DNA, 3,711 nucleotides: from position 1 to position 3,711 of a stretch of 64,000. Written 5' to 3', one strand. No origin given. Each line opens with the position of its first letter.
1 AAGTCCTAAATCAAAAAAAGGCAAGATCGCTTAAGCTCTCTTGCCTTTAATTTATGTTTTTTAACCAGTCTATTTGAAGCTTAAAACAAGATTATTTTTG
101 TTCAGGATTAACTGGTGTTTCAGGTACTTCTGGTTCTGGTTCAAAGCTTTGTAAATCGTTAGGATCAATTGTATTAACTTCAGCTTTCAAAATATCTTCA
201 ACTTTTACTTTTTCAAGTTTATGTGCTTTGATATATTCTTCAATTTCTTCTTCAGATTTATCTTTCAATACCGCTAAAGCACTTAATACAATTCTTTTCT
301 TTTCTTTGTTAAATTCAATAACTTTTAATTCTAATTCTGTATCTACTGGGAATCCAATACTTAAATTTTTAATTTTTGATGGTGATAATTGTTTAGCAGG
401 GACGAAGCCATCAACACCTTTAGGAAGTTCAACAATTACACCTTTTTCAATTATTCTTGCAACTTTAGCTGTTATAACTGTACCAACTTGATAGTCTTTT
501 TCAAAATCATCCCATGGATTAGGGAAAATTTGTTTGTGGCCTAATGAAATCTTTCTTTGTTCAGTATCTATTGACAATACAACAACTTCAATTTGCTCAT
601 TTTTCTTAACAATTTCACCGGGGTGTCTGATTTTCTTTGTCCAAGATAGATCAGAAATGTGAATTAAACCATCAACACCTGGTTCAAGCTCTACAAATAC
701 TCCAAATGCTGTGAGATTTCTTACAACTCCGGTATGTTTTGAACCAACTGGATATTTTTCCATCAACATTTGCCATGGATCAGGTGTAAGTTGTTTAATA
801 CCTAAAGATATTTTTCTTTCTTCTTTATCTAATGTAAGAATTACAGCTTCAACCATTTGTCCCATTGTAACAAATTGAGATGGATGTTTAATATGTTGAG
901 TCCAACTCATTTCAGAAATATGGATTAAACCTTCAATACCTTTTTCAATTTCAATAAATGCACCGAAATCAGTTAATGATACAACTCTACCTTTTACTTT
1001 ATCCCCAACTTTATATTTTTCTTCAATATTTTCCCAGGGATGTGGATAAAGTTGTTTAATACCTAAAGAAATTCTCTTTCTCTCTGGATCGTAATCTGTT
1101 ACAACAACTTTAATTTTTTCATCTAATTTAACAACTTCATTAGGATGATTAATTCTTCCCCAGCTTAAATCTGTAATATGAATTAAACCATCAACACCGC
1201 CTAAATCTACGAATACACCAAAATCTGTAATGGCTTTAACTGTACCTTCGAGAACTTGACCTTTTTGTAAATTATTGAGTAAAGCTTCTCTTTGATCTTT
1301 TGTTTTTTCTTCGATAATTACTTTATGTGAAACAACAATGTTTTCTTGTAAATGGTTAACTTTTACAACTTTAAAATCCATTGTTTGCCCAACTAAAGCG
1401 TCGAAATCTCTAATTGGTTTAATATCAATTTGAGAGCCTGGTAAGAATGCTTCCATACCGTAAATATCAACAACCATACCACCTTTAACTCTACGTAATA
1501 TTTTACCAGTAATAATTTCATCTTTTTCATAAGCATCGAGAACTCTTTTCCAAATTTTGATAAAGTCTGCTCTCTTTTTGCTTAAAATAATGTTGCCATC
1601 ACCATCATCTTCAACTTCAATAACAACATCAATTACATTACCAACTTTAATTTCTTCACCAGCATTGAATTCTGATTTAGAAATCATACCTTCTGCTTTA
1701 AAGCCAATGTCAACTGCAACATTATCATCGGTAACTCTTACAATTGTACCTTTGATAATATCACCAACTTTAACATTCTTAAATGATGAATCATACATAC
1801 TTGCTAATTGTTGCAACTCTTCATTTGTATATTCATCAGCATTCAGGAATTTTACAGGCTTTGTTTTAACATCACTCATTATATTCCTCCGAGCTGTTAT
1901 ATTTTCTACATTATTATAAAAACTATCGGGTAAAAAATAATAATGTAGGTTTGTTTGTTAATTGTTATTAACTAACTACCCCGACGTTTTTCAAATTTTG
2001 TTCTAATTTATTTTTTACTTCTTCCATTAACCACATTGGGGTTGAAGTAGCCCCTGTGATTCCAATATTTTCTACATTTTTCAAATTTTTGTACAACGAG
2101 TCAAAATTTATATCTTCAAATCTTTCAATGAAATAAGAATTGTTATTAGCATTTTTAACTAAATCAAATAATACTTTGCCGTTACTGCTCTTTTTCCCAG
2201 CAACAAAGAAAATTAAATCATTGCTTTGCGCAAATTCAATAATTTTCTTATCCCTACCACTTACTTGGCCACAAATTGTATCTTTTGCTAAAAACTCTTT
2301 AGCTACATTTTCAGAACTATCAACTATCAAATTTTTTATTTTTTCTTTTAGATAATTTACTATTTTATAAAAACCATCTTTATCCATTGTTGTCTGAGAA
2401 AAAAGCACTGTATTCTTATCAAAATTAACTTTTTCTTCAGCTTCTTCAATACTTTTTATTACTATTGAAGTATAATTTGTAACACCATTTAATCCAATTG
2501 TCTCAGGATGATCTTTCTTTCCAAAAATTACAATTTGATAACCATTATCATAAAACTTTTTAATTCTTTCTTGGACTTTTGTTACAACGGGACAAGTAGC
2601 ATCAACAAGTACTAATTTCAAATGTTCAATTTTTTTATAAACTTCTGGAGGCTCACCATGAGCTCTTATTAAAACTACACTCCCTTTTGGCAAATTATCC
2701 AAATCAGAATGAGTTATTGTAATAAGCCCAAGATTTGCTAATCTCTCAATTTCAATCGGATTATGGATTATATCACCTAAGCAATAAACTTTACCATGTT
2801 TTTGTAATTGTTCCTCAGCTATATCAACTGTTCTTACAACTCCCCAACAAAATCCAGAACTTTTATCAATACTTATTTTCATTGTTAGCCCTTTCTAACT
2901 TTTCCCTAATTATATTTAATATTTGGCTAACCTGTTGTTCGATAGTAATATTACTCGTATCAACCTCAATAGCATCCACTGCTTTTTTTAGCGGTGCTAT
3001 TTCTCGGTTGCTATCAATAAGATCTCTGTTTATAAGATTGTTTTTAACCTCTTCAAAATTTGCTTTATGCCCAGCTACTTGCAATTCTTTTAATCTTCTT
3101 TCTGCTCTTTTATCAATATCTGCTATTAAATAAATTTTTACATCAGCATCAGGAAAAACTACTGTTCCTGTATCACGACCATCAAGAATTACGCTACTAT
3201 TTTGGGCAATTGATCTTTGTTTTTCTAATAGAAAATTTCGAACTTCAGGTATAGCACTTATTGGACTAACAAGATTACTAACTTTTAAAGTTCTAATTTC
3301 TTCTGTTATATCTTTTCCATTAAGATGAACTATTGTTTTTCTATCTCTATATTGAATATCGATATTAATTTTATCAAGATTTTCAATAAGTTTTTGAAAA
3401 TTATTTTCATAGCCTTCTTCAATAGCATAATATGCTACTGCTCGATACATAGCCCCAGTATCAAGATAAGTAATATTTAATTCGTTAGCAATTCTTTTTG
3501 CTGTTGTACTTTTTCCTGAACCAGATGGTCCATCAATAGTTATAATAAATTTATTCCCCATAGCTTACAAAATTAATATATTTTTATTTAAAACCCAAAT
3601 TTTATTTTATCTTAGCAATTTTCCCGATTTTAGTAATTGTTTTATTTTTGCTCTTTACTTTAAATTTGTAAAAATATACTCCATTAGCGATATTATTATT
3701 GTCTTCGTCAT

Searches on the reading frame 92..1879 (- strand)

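Call 58: search_protein_families(library=pfam, proteins=[window:92-1879:-], max_evalue=0.00001)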
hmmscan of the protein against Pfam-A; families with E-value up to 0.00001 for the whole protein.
window:92-1879:- (595 aa): 5 families
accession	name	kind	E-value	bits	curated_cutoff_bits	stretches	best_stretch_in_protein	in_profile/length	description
PF00575.29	S1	-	4.4e-95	312.6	22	6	204-275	2-74/74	S1 RNA binding domain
PF23459.1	S1_RRP5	-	2.8e-31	108.3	27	2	291-357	3-68/72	RRP5 S1 domain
PF13509.12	S1_2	-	5.4e-12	46.1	21.8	0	465-499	1-35/61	S1 domain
PF21710.3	Spt6_S1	-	2.9e-11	44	27.5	0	303-360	28-85/91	Spt6, S1/OB domain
PF17092.11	PCB_OB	-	1.8e-07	32.4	27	0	372-431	25-84/111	Penicillin-binding protein OB-like domain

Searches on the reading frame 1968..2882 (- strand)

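Call 58: search_protein_families(library=pfam, proteins=[window:1968-2882:-], max_evalue=0.00001)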
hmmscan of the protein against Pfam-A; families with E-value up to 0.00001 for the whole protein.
window:1968-2882:- (304 aa): 1 family
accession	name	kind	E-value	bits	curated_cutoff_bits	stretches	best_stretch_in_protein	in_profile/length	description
PF02401.23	LYTB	-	6.6e-84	281.8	24.5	1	3-294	1-267/267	LytB protein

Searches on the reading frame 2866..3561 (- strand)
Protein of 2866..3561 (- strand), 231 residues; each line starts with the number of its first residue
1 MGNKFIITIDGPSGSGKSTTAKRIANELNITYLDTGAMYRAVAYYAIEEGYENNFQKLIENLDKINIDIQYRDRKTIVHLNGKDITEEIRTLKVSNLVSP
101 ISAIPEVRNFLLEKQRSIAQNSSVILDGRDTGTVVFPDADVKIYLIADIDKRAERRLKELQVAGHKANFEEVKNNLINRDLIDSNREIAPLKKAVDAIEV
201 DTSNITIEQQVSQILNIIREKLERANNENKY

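Call 58: search_protein_families(library=pfam, proteins=[window:2866-3561:-], max_evalue=0.00001)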
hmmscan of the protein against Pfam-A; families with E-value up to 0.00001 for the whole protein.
window:2866-3561:- (231 aa): 4 families
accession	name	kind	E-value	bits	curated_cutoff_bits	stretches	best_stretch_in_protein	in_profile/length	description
PF02224.24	Cytidylate_kin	-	3.6e-70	236.4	26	1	7-219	1-210/211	Cytidylate kinase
PF13189.12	Cytidylate_kin2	-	1e-10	42.5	28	1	6-162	1-134/176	Cytidylate kinase-like family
PF13207.12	AAA_17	-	1.3e-08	35.6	27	1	11-60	2-48/136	AAA domain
PF13238.12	AAA_18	-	2.3e-08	35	29.4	1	7-159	1-111/128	AAA domain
